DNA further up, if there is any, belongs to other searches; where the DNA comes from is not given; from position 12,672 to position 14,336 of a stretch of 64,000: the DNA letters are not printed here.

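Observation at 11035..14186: Orphan BoxB-like di-iron oxygenase in an operon with proline dehydrogenase and P5C reductase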

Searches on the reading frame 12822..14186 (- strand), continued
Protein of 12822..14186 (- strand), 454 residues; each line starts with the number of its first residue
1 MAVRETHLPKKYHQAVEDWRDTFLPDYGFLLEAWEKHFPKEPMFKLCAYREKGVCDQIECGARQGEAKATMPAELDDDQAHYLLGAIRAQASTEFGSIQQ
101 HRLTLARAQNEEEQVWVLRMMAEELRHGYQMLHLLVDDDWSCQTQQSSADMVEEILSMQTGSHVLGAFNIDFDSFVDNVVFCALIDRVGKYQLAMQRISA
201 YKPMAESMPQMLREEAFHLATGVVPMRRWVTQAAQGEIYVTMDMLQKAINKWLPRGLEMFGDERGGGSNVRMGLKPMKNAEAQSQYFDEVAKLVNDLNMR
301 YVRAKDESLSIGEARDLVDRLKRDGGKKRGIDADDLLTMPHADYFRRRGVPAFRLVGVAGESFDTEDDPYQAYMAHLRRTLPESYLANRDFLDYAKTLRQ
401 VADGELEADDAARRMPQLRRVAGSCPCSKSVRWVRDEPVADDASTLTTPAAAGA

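Call 68: search_protein_families(library=ncbifam, proteins=[L083:1190-2668:+, L134:1841-2623:+, L134:4913-6475:+, L134:6518-8152:+, L134:8198-9772:+, L081:5387-6199:+, L081:6222-6980:+, L082:6883-7665:-, L083:3911-5428:+, L134:279-1622:+], max_evalue=0.00001)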
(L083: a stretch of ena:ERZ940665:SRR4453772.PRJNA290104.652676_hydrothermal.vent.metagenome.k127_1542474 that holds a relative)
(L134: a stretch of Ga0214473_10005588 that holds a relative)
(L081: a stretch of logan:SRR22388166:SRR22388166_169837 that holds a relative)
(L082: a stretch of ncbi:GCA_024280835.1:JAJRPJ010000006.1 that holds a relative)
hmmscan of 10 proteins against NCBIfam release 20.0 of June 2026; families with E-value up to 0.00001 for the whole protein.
L083:1190-2668:+ (492 aa): 69 families (the best 25 are shown)
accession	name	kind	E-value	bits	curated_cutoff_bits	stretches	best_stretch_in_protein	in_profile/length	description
NF004475.0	PRK05809.1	subfamily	2.7e-49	168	394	2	28-230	2-204/260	short-chain-enoyl-CoA hydratase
NF005803.0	PRK07658.1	equivalog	1.3e-48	165.6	313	2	30-225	2-196/257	enoyl-CoA hydratase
NF005802.0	PRK07657.1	equivalog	8.9e-44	149.9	363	2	40-229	14-203/260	enoyl-CoA hydratase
NF006566.0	PRK09076.1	subfamily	9.5e-43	146.7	286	2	32-225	7-199/260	enoyl-CoA hydratase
NF006007.0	PRK08138.1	subfamily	2.5e-39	135.2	355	2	35-235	13-206/261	enoyl-CoA hydratase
NF004517.0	PRK05862.1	equivalog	2.9e-36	125.3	396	2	29-226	3-197/257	enoyl-CoA hydratase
NF051848.1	EnCoAHydtEchA19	equivalog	1.6e-35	122.9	400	2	32-231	2-199/258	enoyl-CoA hydratase EchA19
NF008363.0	PRK11154.1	equivalog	8.5e-34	116.7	869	1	35-224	11-204/708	fatty acid oxidation complex subunit alpha FadJ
NF007239.0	PRK09674.1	equivalog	1.3e-33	116.5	371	2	35-225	9-196/257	2,3-dehydroadipyl-CoA hydratase PaaF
NF008727.0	PRK11730.1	equivalog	4.5e-31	107.9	870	1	50-233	28-212/717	fatty acid oxidation complex subunit alpha FadB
NF004634.0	PRK05980.1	equivalog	2e-30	106.1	375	1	32-228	5-205/263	crotonase/enoyl-CoA hydratase family protein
NF004781.0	PRK06127.1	subfamily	4.6e-30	105.2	291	1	32-228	13-211/269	enoyl-CoA hydratase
NF042430.2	EnCoAhydt_DpgD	equivalog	1.2e-28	100.3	400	1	35-227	2-199/258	enoyl-CoA-hydratase DpgD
TIGR02437.1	FadB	equivalog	1.6e-28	99.5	933.55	1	50-224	28-203/714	fatty acid oxidation complex subunit alpha FadB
TIGR02440.1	FadJ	equivalog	3.7e-28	98.2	968.45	1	37-223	8-198/699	fatty acid oxidation complex subunit alpha FadJ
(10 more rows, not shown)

L134:1841-2623:+ (260 aa): 73 families (the best 25 are shown)
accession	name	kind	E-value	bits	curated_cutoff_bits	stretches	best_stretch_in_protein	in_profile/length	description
NF005803.0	PRK07658.1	equivalog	6.3e-62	209.3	313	1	2-260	2-257/257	enoyl-CoA hydratase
NF005802.0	PRK07657.1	equivalog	5e-57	193.4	363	1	8-260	10-260/260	enoyl-CoA hydratase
NF006566.0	PRK09076.1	subfamily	2.9e-56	191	286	1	4-257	7-257/260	enoyl-CoA hydratase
NF004475.0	PRK05809.1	subfamily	3.2e-55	187.4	394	1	7-259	9-259/260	short-chain-enoyl-CoA hydratase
NF004517.0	PRK05862.1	equivalog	5e-50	170.4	396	1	7-258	9-255/257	enoyl-CoA hydratase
NF006007.0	PRK08138.1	subfamily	1.4e-49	168.9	355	1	7-260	13-261/261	enoyl-CoA hydratase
NF051848.1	EnCoAHydtEchA19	equivalog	1.9e-47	162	400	1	8-260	6-258/258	enoyl-CoA hydratase EchA19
NF007239.0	PRK09674.1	equivalog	5.2e-46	157.2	371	1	6-260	8-257/257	2,3-dehydroadipyl-CoA hydratase PaaF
NF004634.0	PRK05980.1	equivalog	7.6e-42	143.5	375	1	3-259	4-262/263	crotonase/enoyl-CoA hydratase family protein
NF004781.0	PRK06127.1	subfamily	3.5e-41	141.6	291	1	6-260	15-269/269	enoyl-CoA hydratase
NF046063.1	oxepin_alt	equivalog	9.7e-39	133.4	300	1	7-256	5-254/254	oxepin-CoA hydrolase, alternative type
TIGR02280.1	PaaB1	equivalog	2.9e-38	131.8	345.15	1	7-260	4-256/256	2-(1,2-epoxy-1,2-dihydrophenyl)acetyl-CoA isomerase PaaG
NF042430.2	EnCoAhydt_DpgD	equivalog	5.8e-37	127.5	400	1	6-259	1-257/258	enoyl-CoA-hydratase DpgD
NF005073.0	PRK06495.1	subfamily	7e-37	127.1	296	1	3-259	5-256/257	enoyl-CoA hydratase/isomerase family protein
NF004857.0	PRK06210.1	equivalog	1.4e-36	126.4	341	1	4-259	10-274/275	enoyl-CoA hydratase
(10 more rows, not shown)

L134:4913-6475:+ (520 aa): 105 families (the best 25 are shown)
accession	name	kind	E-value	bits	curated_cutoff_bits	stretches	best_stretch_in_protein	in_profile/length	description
TIGR02262.1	benz_CoA_lig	subfamily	1.3e-217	723.5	375.25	1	12-519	1-507/508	benzoate-CoA ligase family protein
NF053567.1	HBDA_AROS1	equivalog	1.7e-124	416.1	1000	1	13-518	11-516/523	3-hydroxybenzoate--CoA ligase HbdA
NF004837.0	PRK06187.1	subfamily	2.8e-119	398.8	476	1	18-520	10-521/531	long-chain-fatty-acid--CoA ligase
NF003313.0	PRK04319.1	equivalog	5.2e-98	328.7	729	1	12-519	41-559/574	acetate--CoA ligase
NF047394.1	AcylCoAsynMbcS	equivalog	6e-95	318.8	850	1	7-519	5-518/525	acyl-CoA synthetase MbcS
NF006182.0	PRK08316.1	subfamily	5.4e-91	305.6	663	1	17-519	12-515/523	fatty acyl-CoA synthetase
NF004808.0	PRK06155.1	equivalog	9.7e-79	265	722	1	26-520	31-521/542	ATP-dependent acyl-CoA ligase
NF009233.0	PRK12583.1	subfamily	3.4e-78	263.4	832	1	38-519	42-548/558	fatty acid CoA ligase family protein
NF004822.0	PRK06178.1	equivalog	4.7e-78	263.2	782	2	163-519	204-565/571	acyl-CoA synthetase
NF004114.0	PRK05605.1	equivalog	9e-77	258.7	766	2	150-519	195-567/575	long-chain-fatty-acid--CoA ligase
NF006181.0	PRK08314.1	subfamily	1.2e-76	258.2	705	2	152-517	185-550/563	long-chain-fatty-acid--CoA ligase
NF005307.0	PRK06839.1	equivalog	1.4e-73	248.3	748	1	30-518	16-490/496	o-succinylbenzoate--CoA ligase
NF005801.1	PRK07656.1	equivalog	6.9e-73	246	657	1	24-518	9-500/500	FadD3 family acyl-CoA ligase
NF005702.0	PRK07514.1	subfamily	1.2e-71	241.7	558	1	37-520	25-499/506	malonyl-CoA synthase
NF005857.1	PRK07786.1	exception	5.4e-71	239.6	733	1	41-519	34-510/513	fatty-acid--CoA ligase FadD5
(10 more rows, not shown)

L134:6518-8152:+ (544 aa): 106 families (the best 25 are shown)
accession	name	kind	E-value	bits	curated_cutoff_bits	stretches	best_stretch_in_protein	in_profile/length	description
TIGR02262.1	benz_CoA_lig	subfamily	1.4e-172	575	375.25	1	38-542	1-506/508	benzoate-CoA ligase family protein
NF053567.1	HBDA_AROS1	equivalog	2.6e-118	395.6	1000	1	46-542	18-516/523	3-hydroxybenzoate--CoA ligase HbdA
NF004837.0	PRK06187.1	subfamily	1.5e-111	373.3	476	1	55-543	21-520/531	long-chain-fatty-acid--CoA ligase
NF047394.1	AcylCoAsynMbcS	equivalog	1.4e-85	287.9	850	1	68-543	42-518/525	acyl-CoA synthetase MbcS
NF004808.0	PRK06155.1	equivalog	1.3e-83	281.1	722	1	55-543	34-520/542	ATP-dependent acyl-CoA ligase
NF006182.0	PRK08316.1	subfamily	2.5e-83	280.3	663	1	57-543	26-515/523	fatty acyl-CoA synthetase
NF003313.0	PRK04319.1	equivalog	4.1e-82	276.2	729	1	37-543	40-559/574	acetate--CoA ligase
NF005702.0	PRK07514.1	subfamily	5.2e-77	259.3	558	1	64-542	26-497/506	malonyl-CoA synthase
NF004114.0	PRK05605.1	equivalog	3.4e-75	253.5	766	2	183-542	207-566/575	long-chain-fatty-acid--CoA ligase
NF006181.0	PRK08314.1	subfamily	4.9e-75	252.9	705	2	182-538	189-547/563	long-chain-fatty-acid--CoA ligase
NF004716.0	PRK06060.1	equivalog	6e-75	252.8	1228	1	48-543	12-488/705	p-hydroxybenzoic acid--AMP ligase FadD22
NF005307.0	PRK06839.1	equivalog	6.6e-68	229.5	748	1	57-541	17-489/496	o-succinylbenzoate--CoA ligase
NF005801.1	PRK07656.1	equivalog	6.9e-68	229.5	657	1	57-542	16-500/500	FadD3 family acyl-CoA ligase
NF009233.0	PRK12583.1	subfamily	1.2e-67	228.6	832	1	195-542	199-547/558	fatty acid CoA ligase family protein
NF005714.0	PRK07529.1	subfamily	2.5e-66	224.3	632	1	174-543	193-574/640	acyl-CoA synthetase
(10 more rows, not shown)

L134:8198-9772:+ (524 aa): 38 families (the best 25 are shown)
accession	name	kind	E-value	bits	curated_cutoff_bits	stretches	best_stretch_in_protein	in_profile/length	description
TIGR00551.1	nadB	equivalog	4e-65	220.4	452.75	1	9-411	2-391/489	L-aspartate oxidase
NF004900.0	PRK06263.1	equivalog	2.7e-61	207.8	718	1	8-410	6-405/546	fumarate reductase (CoM/CoB) subunit TfrA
NF005636.0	PRK07395.1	subfamily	8.7e-60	202.5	723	1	4-405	7-402/560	L-aspartate oxidase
NF005867.0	PRK07804.1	equivalog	7.6e-59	199.4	639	1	8-446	17-456/548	L-aspartate oxidase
NF005978.0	PRK08071.1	equivalog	6.4e-53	179.9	621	1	7-405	1-384/514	L-aspartate oxidase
NF005701.0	PRK07512.1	equivalog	5.6e-51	173.4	528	1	8-415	8-403/516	L-aspartate oxidase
TIGR01812.1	sdhA_frdA_Gneg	subfamily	1.1e-49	169.3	567.3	1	11-411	1-406/568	succinate dehydrogenase or fumarate reductase, flavoprotein subunit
NF006567.0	PRK09077.1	equivalog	5.5e-48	163.5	629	1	6-405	5-405/537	L-aspartate oxidase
NF004724.0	PRK06069.1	subfamily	2.5e-43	148.1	826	1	9-412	5-417/577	succinate dehydrogenase/fumarate reductase flavoprotein subunit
NF005866.0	PRK07803.1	equivalog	2e-42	145.2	819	2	9-254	8-267/631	fumarate reductase/succinate dehydrogenase flavoprotein subunit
NF006686.0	PRK09231.1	equivalog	1.1e-41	143.1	854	1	9-414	5-420/598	fumarate reductase (quinol) flavoprotein subunit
TIGR01176.1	fum_red_Fp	equivalog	1.5e-41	142.7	932.7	1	10-416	4-420/580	fumarate reductase (quinol) flavoprotein subunit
NF005037.0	PRK06452.1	equivalog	9.5e-41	140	862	1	10-409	6-403/566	succinate dehydrogenase flavoprotein subunit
NF004820.0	PRK06175.1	equivalog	9.9e-41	140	472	2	9-267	4-258/433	L-aspartate oxidase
TIGR01813.1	flavo_cyto_c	subfamily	5.9e-37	127.4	285.45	2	11-269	1-272/444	flavocytochrome c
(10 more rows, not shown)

L081:5387-6199:+ (270 aa): 73 families (the best 25 are shown)
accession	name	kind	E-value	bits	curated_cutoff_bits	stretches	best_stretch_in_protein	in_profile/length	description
NF005803.0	PRK07658.1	equivalog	1.1e-58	198.7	313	1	14-270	7-257/257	enoyl-CoA hydratase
NF004475.0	PRK05809.1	subfamily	5.5e-54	183.4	394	1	14-270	9-260/260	short-chain-enoyl-CoA hydratase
NF006007.0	PRK08138.1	subfamily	6.6e-54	183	355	1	16-270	15-261/261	enoyl-CoA hydratase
NF006566.0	PRK09076.1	subfamily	5.3e-51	173.7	286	1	12-269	8-259/260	enoyl-CoA hydratase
NF004517.0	PRK05862.1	equivalog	1.7e-48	165.4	396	1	14-269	9-256/257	enoyl-CoA hydratase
NF051848.1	EnCoAHydtEchA19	equivalog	5.1e-48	163.9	400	1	15-269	6-257/258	enoyl-CoA hydratase EchA19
NF005802.0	PRK07657.1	equivalog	1.1e-47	162.8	363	1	18-268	13-258/260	enoyl-CoA hydratase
NF007239.0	PRK09674.1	equivalog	7.6e-47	159.9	371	1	18-269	13-256/257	2,3-dehydroadipyl-CoA hydratase PaaF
NF004781.0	PRK06127.1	subfamily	3.7e-41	141.5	291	1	14-269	16-268/269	enoyl-CoA hydratase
NF004634.0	PRK05980.1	equivalog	9.5e-40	136.6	375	1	15-268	9-261/263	crotonase/enoyl-CoA hydratase family protein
NF005864.0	PRK07799.1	equivalog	5.2e-37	127.5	316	1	14-269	13-265/266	crotonase/enoyl-CoA hydratase family protein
NF042430.2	EnCoAhydt_DpgD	equivalog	1.7e-36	126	400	1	17-269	5-257/258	enoyl-CoA-hydratase DpgD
NF008363.0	PRK11154.1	equivalog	5.2e-36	124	869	1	19-187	16-188/708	fatty acid oxidation complex subunit alpha FadJ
NF005073.0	PRK06495.1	subfamily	4.5e-35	121.2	296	1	13-269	8-256/257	enoyl-CoA hydratase/isomerase family protein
NF006100.0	PRK08252.1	subfamily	5.6e-35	121.1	282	1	12-269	6-253/254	crotonase/enoyl-CoA hydratase family protein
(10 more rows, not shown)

L081:6222-6980:+ (252 aa): 70 families (the best 25 are shown)
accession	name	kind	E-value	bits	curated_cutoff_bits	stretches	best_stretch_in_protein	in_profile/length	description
NF051848.1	EnCoAHydtEchA19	equivalog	3.3e-46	157.9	400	1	5-252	5-258/258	enoyl-CoA hydratase EchA19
NF042430.2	EnCoAhydt_DpgD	equivalog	2.3e-43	148.5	400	1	4-251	1-257/258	enoyl-CoA-hydratase DpgD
NF006566.0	PRK09076.1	subfamily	2.5e-43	148.6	286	1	2-250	7-258/260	enoyl-CoA hydratase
NF007239.0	PRK09674.1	equivalog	2.8e-42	144.9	371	1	7-252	11-257/257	2,3-dehydroadipyl-CoA hydratase PaaF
NF006100.0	PRK08252.1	subfamily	8.2e-42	143.5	282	1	2-252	5-254/254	crotonase/enoyl-CoA hydratase family protein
NF006008.0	PRK08139.1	equivalog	1.2e-41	143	313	1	4-251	15-265/266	enoyl-CoA hydratase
NF005803.0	PRK07658.1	equivalog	2e-41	142.1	313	1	2-252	4-257/257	enoyl-CoA hydratase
TIGR03189.1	dienoyl_CoA_hyt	equivalog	9.6e-40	136.5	292.5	1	7-250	8-249/251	cyclohexa-1,5-dienecarbonyl-CoA hydratase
NF005802.0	PRK07657.1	equivalog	1.5e-39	136.1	363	1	8-252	12-260/260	enoyl-CoA hydratase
NF005073.0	PRK06495.1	subfamily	2e-38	132.2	296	1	3-251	7-256/257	enoyl-CoA hydratase/isomerase family protein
NF004475.0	PRK05809.1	subfamily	2.6e-38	132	394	1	4-249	8-257/260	short-chain-enoyl-CoA hydratase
NF004781.0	PRK06127.1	subfamily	9.8e-38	130.3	291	1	5-252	16-269/269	enoyl-CoA hydratase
NF006007.0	PRK08138.1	subfamily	6.6e-36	124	355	1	7-252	15-261/261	enoyl-CoA hydratase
NF004796.0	PRK06144.1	subfamily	1.2e-35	123.2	272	1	2-252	10-262/262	enoyl-CoA hydratase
NF004517.0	PRK05862.1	equivalog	3.6e-35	121.7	396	1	5-250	9-255/257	enoyl-CoA hydratase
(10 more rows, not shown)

L082:6883-7665:- (260 aa): 71 families (the best 25 are shown)
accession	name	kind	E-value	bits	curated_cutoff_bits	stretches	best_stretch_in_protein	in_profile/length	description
NF005675.0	PRK07468.1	equivalog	6.9e-52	176.8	350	1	10-260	4-255/262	crotonase/enoyl-CoA hydratase family protein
NF051848.1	EnCoAHydtEchA19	equivalog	1.2e-47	162.6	400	1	12-260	2-251/258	enoyl-CoA hydratase EchA19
NF006008.0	PRK08139.1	equivalog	2.7e-46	158.2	313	1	11-260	12-259/266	enoyl-CoA hydratase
NF004227.0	PRK05674.1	equivalog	4.6e-44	151.1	426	1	16-260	11-257/271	gamma-carboxygeranoyl-CoA hydratase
NF004517.0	PRK05862.1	equivalog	4.6e-44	150.8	396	1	9-260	3-250/257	enoyl-CoA hydratase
NF004840.0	PRK06190.1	equivalog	7e-44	150.4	253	1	10-240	4-232/260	enoyl-CoA hydratase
NF006007.0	PRK08138.1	subfamily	7.8e-43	146.7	355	1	19-260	17-254/261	enoyl-CoA hydratase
NF005879.0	PRK07827.1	equivalog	2.9e-41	141.4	283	1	15-260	12-255/261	enoyl-CoA hydratase family protein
NF004781.0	PRK06127.1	subfamily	6.4e-41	140.8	291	1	10-259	11-261/269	enoyl-CoA hydratase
NF005864.0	PRK07799.1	equivalog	8.8e-41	139.8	316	1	10-199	8-199/266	crotonase/enoyl-CoA hydratase family protein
NF006128.0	PRK08272.1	subfamily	2.7e-40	138.5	257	2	93-245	120-271/308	crotonase/enoyl-CoA hydratase family protein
NF042430.2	EnCoAhydt_DpgD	equivalog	2.8e-40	138.4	400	1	17-259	4-250/258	enoyl-CoA-hydratase DpgD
NF006699.0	PRK09245.1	subfamily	4e-39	134.5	354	1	10-260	3-259/266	crotonase/enoyl-CoA hydratase family protein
NF006588.0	PRK09120.1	equivalog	5.4e-39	134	276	1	9-260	7-263/276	p-hydroxycinnamoyl CoA hydratase/lyase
NF007239.0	PRK09674.1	equivalog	5.9e-39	134.1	371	1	11-260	5-250/257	2,3-dehydroadipyl-CoA hydratase PaaF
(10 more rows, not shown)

L083:3911-5428:+ (505 aa): 7 families
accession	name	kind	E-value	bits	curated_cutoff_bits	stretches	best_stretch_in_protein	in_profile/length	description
NF033113.0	halo_ClmS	equivalog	2.3e-26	92.4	900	2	120-356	103-322/570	chloramphenicol-biosynthetic FADH2-dependent halogenase CmlS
TIGR02032.1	GG-red-SF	subfamily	7.5e-18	65.2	158.8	1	3-280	1-228/297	geranylgeranyl reductase family protein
NF049967.1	QhpG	equivalog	2.6e-15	56.2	240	0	123-183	84-141/423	flavin-dependent monooxygenase QhpG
NF041080.1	DGGGPL_reductase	equivalog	3.1e-12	46.1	580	1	126-266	97-228/447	digeranylgeranylglycerophospholipid reductase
NF038171.1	maturase_LodB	equivalog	8.1e-11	41.6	400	1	108-194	84-171/361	lysine-epsilon-oxidase maturase LodB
NF038174.1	maturase_GoxB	equivalog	3e-08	33.1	400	0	4-59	2-57/358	glycine oxidase maturase GoxB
NF007542.0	PRK10157.1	subfamily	3.7e-07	29.2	610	1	3-191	6-171/428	FAD-dependent oxidoreductase FixC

L134:279-1622:+ (447 aa): 0 families
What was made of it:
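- The ligases score 723.5 and 575 bits on TIGR02262 against a cut-off of 375 (call 68). One relative is flanked by benzoate-CoA-ligase-family genes (call 68).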
